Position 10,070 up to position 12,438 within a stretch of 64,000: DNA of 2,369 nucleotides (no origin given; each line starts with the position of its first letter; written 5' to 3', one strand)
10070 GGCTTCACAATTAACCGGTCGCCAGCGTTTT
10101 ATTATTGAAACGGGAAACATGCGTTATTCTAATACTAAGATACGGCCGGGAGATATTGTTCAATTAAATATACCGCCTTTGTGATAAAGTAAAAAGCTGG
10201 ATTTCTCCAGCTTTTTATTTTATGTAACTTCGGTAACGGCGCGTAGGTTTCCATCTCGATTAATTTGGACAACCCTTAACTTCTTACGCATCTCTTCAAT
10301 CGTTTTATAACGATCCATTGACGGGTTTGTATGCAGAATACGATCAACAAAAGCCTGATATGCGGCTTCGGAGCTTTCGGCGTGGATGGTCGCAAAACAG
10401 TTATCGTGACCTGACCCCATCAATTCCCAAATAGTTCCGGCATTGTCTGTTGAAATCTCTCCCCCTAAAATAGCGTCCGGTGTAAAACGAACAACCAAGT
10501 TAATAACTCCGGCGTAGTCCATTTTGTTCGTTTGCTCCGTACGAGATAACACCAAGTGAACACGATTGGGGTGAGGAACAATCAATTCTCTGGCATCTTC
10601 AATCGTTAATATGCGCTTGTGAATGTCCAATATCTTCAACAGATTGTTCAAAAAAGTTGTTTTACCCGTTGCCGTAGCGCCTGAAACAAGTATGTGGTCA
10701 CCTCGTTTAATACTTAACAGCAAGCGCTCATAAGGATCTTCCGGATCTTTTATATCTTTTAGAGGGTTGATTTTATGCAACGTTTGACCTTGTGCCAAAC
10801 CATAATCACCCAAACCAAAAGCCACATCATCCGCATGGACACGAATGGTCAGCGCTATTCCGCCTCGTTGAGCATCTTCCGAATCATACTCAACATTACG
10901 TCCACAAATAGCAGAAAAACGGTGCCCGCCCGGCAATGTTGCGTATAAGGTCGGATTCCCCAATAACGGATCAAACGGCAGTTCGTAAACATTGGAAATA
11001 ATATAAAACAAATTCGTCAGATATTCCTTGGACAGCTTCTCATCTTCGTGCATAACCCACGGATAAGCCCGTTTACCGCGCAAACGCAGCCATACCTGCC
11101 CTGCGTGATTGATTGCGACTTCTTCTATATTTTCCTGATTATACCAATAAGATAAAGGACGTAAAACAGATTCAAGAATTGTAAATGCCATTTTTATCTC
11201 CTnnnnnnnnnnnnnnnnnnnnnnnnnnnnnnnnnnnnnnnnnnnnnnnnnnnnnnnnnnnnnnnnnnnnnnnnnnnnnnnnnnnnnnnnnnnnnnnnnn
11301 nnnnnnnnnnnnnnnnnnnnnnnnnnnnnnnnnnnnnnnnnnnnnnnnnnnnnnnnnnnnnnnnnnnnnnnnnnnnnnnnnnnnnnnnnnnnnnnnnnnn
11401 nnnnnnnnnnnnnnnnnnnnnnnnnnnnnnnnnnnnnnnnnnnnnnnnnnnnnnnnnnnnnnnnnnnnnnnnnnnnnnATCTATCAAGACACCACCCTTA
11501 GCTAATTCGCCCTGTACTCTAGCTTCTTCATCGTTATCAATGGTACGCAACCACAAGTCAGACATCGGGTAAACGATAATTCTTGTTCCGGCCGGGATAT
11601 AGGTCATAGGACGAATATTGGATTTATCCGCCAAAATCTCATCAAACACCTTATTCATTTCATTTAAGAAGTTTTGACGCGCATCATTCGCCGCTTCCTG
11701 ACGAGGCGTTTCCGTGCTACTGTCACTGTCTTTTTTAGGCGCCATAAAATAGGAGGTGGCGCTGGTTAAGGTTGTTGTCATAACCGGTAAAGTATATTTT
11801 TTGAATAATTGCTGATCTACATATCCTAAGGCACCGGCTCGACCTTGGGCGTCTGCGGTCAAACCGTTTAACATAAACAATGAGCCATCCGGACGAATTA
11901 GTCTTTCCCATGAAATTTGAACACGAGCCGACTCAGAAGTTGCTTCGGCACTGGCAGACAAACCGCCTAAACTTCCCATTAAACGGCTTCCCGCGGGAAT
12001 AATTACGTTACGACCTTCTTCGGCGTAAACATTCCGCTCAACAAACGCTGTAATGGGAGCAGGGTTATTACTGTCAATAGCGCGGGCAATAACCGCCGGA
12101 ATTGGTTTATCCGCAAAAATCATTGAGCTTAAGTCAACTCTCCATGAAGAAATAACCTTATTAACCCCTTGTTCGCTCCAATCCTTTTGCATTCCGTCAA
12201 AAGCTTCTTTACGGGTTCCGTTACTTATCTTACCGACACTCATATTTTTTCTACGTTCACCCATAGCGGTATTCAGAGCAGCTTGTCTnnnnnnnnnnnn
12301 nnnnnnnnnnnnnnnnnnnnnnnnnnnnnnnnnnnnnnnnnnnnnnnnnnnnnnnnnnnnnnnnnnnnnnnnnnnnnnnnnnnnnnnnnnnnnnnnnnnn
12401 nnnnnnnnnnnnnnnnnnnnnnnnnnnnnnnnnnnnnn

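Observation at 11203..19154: VirB10 apparently re-partitioned: repeat-laden VirB10 with signal-like N-terminus preceded by a separate bitopic repeat protein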

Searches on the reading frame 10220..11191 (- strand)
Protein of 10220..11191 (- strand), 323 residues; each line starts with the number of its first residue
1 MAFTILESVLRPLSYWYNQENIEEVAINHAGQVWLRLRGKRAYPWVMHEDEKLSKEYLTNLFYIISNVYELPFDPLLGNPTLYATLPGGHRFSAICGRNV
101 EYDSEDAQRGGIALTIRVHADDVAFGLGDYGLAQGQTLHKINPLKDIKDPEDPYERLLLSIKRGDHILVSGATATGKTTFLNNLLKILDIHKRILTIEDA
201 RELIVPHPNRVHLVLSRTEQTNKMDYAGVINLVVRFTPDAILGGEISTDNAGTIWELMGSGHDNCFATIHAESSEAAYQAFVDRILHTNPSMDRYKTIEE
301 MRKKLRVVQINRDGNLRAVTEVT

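Call 6: search_protein_families(library=pfam, proteins=[window:10220-11191:-], max_evalue=0.01)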
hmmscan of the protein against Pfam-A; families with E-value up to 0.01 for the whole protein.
window:10220-11191:- (323 aa): 3 families
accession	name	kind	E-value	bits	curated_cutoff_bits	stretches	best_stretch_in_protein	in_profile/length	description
PF00437.27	T2SSE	-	4.8e-21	75.3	24.9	1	166-277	144-251/370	Type II/IV secretion system protein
PF01580.24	FtsK_SpoIIIE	-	0.0001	22.3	24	1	162-185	36-60/221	FtsK/SpoIIIE family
PF13191.12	AAA_16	-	0.0037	18.2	32.6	1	161-203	19-63/167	AAA ATPase domain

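Call 7: search_protein_families(library=ncbifam, proteins=[window:10220-11191:-], max_evalue=0.01)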
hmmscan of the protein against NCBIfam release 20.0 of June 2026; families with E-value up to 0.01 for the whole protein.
window:10220-11191:- (323 aa): 21 families
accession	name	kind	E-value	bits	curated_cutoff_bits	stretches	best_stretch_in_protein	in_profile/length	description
TIGR02788.1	VirB11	equivalog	7.4e-41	140.2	249.95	1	16-322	1-306/308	P-type DNA transfer ATPase VirB11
NF010475.0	PRK13900.1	equivalog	3e-34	118.6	389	1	2-321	4-321/333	type IV secretion system ATPase VirB11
NF010425.0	PRK13851.1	equivalog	1.3e-23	83.4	461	1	6-278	7-277/344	type IV secretion system protein VirB11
TIGR03819.1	heli_sec_ATPase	hypoth_equivalog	1.7e-19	70.2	373.15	1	162-276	176-292/340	TadA family conjugal transfer-associated ATPase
TIGR02782.1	TrbB_P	equivalog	6e-19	68.5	304.55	1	160-322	132-290/303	P-type conjugative transfer ATPase TrbB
NF058587.1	archaellum_moto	equivalog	5.5e-18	65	550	1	157-281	268-393/527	archaellum flagellar ATPase motor FlaI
NF010469.0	PRK13894.1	subfamily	4.2e-13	49.3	508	1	158-322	143-304/320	conjugal transfer ATPase TrbB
NF041000.1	ATPase_ComGA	equivalog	2.8e-12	46.2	300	1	166-281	130-242/267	competence type IV pilus ATPase ComGA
NF010407.0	PRK13833.1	subfamily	1e-11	44.8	499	1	164-322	144-297/323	conjugal transfer protein TrbB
TIGR01420.1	pilT_fam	subfamily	2.4e-11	43.5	319.1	1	162-305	121-259/343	PilT/PilU family type 4a pilus ATPase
NF053672.1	bindosome_BasE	exception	2.5e-11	43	1000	1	168-273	274-380/512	bindosome assembly system ATPase subunit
TIGR02533.1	type_II_gspE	equivalog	4.2e-07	29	630.25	1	166-283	245-358/486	type II secretion system ATPase GspE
NF053534.1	T4PilAsmATPsTfpB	equivalog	3.1e-06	25.9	850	1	166-251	338-419/584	type IV pilus assembly ATPase TfpB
TIGR02538.1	type_IV_pilB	equivalog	5.8e-06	25.2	675.65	1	166-248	318-396/564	type IV-A pilus assembly ATPase PilB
TIGR02525.1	plasmid_TraJ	equivalog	1e-05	24.7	368.3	1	151-307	139-291/372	plasmid transfer ATPase TraJ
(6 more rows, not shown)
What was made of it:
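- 10220..11191 (-): virB11 ATPase homologue (323 aa) immediately downstream of B. NCBIfam VirB11 E=7e-41 (call 7).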

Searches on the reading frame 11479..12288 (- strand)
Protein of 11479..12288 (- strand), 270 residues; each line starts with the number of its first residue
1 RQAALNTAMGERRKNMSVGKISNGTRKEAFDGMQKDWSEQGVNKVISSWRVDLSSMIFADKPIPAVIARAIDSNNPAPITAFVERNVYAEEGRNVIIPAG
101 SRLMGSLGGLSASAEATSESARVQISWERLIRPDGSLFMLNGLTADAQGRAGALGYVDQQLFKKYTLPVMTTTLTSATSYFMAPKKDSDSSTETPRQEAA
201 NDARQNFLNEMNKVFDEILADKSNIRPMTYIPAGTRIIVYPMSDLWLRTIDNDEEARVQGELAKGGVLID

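Call 33: find_related_loci(query=A1, collection=genome_contigs, flank=10000)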
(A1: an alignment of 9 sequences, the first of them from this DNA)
Query A1 (270 aa) in genome_contigs; peptide patterns used: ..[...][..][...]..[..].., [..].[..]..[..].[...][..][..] (x = any residue, [..] = any of these).
525 stretches matched a pattern; 418 encode a relative of the query (tblastn E <= 1e-3); the best 80 are kept; 80 distinct loci.
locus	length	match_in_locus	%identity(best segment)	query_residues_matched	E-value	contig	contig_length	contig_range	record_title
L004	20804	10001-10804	86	1-270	4e-158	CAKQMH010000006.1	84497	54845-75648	MAG: uncultured Alphaproteobacteria bacterium isolate REFINED_METABAT215_TOP10_CONTIGS_1500_ASSEMBLY_K77_MERGED__Hadza_M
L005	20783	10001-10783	89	1-261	5e-158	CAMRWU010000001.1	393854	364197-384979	MAG TPA_asm: uncultured proteobacterium isolate SRR13573577_bin.13_metawrap_v1.3_MAG genome assembly, contig: NODE.1_len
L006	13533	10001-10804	86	1-270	4e-157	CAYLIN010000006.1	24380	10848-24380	MAG TPA_asm: uncultured Azospirillaceae bacterium isolate SRP199465_co2_209 genome assembly, contig: NODE_5578_length_24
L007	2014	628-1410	88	1-261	1e-169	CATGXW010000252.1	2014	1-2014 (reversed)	MAG: uncultured Alphaproteobacteria bacterium isolate extra-SRR4116678.3_1677764740 genome assembly, contig: NODE_17008_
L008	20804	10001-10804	84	1-270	2e-154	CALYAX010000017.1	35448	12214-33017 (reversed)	MAG: uncultured Alphaproteobacteria bacterium isolate BRZ_DH__bin41 genome assembly, contig: BRZ_DH__NODE_1127_length_35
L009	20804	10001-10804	83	1-270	6e-153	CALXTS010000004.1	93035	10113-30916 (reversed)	MAG: uncultured Alphaproteobacteria bacterium isolate BRZ_SL__bin119 genome assembly, contig: BRZ_SL__NODE_263_length_93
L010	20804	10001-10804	83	1-270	2e-152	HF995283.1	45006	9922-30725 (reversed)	Proteobacteria bacterium CAG:495 genomic scaffold, scf64, whole genome shotgun sequence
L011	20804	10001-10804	82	1-270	3e-151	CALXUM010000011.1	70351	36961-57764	MAG: uncultured Alphaproteobacteria bacterium isolate BRZ_CT__bin98 genome assembly, contig: BRZ_CT__NODE_657_length_703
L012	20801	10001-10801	83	1-270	7e-151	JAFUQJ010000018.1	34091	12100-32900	MAG: Alphaproteobacteria bacterium isolate RGIG4730 Roe_deer_Rectum.Co__c179762, whole genome shotgun sequence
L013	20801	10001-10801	83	1-270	7e-151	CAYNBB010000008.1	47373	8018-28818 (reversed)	MAG TPA_asm: uncultured Azospirillaceae bacterium isolate SRP225648_co1_885 genome assembly, contig: NODE_1333_length_47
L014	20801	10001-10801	83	1-270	1e-150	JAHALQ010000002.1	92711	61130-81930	MAG: Proteobacteria bacterium isolate L3_072_000M1_dasL3_072_000M1_concoct_80 L3_072_000M1_scaffold_121, whole genome sh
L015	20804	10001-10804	83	1-270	1e-150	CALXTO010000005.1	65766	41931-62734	MAG: uncultured Alphaproteobacteria bacterium isolate BRZ_CT__bin33 genome assembly, contig: BRZ_CT__NODE_722_length_657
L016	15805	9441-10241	82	1-270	1e-150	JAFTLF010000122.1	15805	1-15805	MAG: Alphaproteobacteria bacterium isolate RGIG3920 Roe_deer_Cecum-3__c566046, whole genome shotgun sequence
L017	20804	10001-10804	80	1-270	3e-149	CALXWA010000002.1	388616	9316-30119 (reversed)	MAG: uncultured Alphaproteobacteria bacterium isolate BRZ_FL__bin18 genome assembly, contig: BRZ_FL__NODE_19_length_3886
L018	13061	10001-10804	80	1-270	3e-148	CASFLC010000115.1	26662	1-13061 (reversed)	uncultured proteobacterium isolate SI.A99.metabat-bins.196 genome assembly, contig: SI.A99.metabat-bins.196.fa_k141_3482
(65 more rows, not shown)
